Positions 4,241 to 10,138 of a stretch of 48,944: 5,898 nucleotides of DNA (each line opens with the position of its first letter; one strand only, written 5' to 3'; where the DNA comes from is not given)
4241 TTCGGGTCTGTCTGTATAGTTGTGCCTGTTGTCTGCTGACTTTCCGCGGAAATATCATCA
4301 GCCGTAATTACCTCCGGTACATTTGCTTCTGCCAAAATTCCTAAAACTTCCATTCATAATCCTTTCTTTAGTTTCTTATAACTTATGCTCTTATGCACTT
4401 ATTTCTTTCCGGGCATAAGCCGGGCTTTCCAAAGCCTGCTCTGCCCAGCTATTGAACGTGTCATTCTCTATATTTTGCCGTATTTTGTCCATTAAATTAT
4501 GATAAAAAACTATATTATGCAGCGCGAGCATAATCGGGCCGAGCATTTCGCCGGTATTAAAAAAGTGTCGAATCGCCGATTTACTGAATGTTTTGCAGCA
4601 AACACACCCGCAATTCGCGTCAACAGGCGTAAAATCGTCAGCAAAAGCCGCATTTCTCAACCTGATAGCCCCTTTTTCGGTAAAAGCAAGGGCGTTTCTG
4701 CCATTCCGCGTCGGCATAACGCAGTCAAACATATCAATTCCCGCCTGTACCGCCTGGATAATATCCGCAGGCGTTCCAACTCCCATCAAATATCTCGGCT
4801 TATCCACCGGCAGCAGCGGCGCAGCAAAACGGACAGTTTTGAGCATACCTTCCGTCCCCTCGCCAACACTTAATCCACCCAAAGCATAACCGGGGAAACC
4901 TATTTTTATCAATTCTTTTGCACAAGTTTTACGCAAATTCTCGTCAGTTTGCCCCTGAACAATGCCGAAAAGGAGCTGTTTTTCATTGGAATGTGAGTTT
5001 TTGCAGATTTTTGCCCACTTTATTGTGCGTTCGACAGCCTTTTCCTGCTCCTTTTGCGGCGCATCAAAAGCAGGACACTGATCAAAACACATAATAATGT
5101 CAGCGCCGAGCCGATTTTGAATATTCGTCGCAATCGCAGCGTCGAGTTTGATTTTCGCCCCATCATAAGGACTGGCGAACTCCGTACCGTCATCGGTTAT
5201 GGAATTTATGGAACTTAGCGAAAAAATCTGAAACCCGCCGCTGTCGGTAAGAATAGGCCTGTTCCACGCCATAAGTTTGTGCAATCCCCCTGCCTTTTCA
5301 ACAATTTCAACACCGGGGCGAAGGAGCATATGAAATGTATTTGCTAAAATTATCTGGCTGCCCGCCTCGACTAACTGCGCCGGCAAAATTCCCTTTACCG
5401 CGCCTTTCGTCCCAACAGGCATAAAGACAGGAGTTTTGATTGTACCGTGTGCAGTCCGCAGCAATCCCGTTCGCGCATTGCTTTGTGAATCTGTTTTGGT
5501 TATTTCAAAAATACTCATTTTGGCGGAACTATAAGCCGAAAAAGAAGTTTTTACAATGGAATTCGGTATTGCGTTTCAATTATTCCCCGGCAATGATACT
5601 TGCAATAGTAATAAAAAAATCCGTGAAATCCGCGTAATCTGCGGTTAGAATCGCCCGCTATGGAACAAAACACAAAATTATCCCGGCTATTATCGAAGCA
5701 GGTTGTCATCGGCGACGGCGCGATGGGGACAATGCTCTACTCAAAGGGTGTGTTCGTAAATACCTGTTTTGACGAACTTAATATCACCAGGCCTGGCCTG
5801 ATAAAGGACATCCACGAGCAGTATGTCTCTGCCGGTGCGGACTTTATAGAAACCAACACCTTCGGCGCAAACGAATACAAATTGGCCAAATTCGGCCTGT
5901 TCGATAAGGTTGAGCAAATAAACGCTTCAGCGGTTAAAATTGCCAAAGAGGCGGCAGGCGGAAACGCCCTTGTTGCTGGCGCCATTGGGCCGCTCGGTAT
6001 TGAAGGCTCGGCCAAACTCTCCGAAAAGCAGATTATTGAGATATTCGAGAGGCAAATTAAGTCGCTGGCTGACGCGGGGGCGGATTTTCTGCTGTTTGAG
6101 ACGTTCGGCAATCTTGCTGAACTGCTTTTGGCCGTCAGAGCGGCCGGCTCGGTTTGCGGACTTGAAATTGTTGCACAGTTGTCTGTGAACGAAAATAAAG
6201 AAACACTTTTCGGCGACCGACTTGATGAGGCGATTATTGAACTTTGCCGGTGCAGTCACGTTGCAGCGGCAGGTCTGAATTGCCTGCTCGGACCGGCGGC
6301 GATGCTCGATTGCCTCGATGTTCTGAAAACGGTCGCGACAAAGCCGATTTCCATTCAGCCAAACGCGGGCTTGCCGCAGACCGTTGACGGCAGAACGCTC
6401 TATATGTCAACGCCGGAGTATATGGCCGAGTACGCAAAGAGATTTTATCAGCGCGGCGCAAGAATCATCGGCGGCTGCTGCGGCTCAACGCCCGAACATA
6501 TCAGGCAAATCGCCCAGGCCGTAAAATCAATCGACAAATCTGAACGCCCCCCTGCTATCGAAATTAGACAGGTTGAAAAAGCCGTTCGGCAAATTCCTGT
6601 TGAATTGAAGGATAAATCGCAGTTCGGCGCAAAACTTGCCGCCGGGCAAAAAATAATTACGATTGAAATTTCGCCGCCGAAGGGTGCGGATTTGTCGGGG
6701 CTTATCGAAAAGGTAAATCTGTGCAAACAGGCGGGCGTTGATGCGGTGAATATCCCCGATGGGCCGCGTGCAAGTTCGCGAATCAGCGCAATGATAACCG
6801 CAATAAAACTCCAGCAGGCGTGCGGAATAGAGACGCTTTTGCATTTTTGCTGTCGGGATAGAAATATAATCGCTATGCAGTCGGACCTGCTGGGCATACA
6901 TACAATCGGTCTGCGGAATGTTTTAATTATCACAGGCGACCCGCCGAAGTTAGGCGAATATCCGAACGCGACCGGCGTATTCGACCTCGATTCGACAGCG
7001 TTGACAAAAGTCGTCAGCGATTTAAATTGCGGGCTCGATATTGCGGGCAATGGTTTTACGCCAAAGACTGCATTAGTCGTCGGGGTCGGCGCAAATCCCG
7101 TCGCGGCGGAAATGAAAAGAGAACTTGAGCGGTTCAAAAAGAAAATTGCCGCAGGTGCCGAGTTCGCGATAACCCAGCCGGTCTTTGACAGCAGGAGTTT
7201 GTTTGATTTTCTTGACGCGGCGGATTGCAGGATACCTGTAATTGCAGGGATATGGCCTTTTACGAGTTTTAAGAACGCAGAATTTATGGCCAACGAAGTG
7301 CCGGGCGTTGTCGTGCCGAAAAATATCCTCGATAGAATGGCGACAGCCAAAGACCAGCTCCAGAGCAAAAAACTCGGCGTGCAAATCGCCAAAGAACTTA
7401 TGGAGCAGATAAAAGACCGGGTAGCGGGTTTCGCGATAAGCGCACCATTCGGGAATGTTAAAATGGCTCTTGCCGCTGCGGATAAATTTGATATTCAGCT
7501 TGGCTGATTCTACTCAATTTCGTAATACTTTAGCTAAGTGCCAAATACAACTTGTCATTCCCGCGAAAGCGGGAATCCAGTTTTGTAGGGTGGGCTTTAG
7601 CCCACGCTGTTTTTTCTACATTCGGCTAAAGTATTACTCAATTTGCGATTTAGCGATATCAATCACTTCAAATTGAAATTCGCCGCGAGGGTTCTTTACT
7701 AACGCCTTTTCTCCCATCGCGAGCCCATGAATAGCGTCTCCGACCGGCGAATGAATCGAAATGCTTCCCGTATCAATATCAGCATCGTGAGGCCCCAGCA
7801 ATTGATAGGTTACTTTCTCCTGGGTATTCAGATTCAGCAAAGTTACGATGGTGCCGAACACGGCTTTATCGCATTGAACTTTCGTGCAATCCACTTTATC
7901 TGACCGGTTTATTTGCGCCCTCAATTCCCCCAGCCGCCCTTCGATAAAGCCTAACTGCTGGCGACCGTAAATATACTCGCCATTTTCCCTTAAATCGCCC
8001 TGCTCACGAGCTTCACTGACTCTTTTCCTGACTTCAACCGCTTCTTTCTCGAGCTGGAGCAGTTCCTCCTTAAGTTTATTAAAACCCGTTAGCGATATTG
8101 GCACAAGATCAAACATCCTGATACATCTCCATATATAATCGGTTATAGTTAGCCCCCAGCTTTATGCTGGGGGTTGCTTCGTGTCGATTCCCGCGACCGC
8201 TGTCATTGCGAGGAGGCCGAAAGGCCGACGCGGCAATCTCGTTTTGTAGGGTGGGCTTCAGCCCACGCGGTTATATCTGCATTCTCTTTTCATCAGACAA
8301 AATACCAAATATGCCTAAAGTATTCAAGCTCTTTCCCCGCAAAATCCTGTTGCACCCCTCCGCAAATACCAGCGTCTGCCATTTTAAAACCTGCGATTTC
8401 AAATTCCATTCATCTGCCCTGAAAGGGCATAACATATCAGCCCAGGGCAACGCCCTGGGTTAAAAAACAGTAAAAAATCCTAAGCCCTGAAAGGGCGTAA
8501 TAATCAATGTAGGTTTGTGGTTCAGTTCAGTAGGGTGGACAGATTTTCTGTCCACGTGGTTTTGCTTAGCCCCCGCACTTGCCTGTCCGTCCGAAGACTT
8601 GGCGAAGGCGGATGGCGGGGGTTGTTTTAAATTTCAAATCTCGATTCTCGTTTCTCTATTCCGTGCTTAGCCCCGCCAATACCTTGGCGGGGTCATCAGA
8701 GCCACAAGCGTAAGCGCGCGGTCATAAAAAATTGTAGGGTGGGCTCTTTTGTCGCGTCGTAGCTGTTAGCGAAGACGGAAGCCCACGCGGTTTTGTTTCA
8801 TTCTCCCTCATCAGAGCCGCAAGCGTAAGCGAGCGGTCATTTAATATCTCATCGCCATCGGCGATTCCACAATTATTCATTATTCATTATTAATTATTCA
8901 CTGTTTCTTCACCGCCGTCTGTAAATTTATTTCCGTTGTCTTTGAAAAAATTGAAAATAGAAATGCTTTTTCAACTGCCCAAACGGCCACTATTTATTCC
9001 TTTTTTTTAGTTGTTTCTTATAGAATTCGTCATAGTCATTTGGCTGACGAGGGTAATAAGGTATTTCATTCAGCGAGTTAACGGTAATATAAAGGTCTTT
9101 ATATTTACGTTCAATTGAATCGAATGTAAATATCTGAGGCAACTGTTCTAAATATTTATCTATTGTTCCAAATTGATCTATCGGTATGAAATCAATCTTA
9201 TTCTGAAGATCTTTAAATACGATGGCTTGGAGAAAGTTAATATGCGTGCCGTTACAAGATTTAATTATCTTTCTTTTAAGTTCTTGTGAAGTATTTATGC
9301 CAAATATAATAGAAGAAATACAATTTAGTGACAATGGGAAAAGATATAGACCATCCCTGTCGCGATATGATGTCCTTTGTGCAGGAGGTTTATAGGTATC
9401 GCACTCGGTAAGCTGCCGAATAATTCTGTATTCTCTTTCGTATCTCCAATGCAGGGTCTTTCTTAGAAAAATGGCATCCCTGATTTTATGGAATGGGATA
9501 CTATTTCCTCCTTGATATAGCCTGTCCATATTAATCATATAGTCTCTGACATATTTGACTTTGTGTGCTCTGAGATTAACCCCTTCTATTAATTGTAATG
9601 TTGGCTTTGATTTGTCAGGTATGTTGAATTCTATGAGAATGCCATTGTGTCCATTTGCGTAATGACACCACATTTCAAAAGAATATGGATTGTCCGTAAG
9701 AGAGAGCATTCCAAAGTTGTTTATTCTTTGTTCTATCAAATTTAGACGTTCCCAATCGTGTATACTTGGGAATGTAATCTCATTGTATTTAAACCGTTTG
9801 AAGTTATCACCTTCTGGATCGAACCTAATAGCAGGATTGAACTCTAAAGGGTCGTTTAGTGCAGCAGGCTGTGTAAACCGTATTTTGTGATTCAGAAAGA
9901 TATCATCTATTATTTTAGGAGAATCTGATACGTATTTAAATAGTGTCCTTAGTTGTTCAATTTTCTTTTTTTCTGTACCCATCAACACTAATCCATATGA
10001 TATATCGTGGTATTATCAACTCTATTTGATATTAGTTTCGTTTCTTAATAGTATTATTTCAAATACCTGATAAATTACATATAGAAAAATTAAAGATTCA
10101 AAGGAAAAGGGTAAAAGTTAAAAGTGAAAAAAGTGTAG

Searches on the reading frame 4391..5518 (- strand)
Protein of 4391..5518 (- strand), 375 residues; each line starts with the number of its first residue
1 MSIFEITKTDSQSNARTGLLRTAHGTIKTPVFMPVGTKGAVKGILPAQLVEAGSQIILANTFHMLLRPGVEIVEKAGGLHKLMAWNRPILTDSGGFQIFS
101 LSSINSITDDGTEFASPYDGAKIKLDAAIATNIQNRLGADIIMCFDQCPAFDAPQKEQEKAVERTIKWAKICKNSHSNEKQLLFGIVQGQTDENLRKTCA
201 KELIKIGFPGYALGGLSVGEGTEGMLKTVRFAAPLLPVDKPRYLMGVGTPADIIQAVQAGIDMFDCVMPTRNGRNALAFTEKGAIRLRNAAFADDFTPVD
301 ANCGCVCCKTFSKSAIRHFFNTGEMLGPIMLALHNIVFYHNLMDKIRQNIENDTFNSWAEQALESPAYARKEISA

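Call 94: search_protein_families(library=pfam, proteins=[window:4391-5518:-], max_evalue=0.001)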
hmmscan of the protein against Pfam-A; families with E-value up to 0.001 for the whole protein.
window:4391-5518:- (375 aa): 1 family
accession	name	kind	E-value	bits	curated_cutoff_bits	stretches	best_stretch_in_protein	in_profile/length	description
PF01702.25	TGT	-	8.8e-148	492.6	26.3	1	14-364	2-353/357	Queuine tRNA-ribosyltransferase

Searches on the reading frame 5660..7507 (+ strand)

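Call 94: search_protein_families(library=pfam, proteins=[window:5660-7507:+], max_evalue=0.001)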
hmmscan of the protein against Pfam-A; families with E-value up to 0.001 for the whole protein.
window:5660-7507:+ (615 aa): 2 families
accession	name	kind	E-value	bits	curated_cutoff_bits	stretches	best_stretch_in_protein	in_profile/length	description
PF02574.22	S-methyl_trans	-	6.2e-69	233.4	22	1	16-288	1-283/283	Homocysteine S-methyltransferase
PF02219.23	MTHFR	-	1.9e-39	136.2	24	1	324-587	4-263/287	Methylenetetrahydrofolate reductase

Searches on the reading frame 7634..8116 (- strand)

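Call 94: search_protein_families(library=pfam, proteins=[window:7634-8116:-], max_evalue=0.001)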
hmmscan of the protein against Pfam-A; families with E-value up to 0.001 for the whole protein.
window:7634-8116:- (160 aa): 2 families
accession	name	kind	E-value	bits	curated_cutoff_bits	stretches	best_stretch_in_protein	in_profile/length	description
PF01272.25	GreA_GreB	-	1.5e-21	76.6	26.9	1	81-155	2-76/77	Transcription elongation factor, GreA/GreB, C-term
PF03449.20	GreA_GreB_N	-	8.1e-19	68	24.5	1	6-71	2-68/71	Transcription elongation factor, N-terminal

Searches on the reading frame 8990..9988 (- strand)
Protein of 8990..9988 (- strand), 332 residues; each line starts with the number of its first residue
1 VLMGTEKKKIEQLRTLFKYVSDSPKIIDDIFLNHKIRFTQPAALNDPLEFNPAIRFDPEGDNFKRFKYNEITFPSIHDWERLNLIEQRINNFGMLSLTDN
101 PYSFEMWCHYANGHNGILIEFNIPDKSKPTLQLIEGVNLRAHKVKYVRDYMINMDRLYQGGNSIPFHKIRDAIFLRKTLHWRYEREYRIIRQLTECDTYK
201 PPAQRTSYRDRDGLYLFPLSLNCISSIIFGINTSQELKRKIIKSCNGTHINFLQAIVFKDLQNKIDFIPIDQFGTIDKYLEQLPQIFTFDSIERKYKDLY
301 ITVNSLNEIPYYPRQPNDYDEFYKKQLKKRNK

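Call 94: search_protein_families(library=pfam, proteins=[window:8990-9988:-], max_evalue=0.001)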
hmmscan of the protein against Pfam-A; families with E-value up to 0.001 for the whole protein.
window:8990-9988:- (332 aa): 1 family
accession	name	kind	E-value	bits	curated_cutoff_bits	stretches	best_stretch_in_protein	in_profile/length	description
PF11185.13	DUF2971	-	8.1e-07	30.7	22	1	106-189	1-89/89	Protein of unknown function (DUF2971)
